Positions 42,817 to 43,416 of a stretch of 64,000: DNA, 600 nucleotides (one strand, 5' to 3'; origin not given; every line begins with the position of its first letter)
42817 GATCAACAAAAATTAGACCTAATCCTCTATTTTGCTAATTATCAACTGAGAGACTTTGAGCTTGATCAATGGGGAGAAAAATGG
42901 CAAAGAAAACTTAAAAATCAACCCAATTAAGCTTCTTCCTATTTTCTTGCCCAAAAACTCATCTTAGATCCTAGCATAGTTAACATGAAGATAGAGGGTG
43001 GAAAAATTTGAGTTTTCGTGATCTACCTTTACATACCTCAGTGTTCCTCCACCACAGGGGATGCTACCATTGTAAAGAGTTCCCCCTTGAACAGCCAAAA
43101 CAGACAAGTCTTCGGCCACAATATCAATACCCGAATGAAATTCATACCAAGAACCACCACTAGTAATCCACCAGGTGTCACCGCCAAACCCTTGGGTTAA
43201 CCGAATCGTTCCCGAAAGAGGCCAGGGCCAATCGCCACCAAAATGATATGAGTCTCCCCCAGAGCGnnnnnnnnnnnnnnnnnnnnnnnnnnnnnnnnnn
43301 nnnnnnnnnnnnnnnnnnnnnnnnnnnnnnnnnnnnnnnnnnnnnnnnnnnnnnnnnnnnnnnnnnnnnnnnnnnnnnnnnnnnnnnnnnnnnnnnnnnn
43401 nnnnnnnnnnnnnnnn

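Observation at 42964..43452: FtsEX-associated coiled-coil M23 peptidase with an apparently circularly permuted, catalytically intact M23 domain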

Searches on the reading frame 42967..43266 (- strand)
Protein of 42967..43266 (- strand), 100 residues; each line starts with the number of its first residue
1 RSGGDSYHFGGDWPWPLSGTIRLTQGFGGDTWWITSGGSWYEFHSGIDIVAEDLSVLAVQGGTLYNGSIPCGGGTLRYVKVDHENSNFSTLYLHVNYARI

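Call 9: search_protein_families(library=pfam, proteins=[window:42967-43266:-], max_evalue=10)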
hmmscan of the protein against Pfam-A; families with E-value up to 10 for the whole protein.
seq(100 aa): 1 family
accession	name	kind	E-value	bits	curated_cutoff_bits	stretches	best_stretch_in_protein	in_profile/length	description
PF01551.29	Peptidase_M23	-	0.00022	21.8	28.7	1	43-97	2-54/96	Peptidase family M23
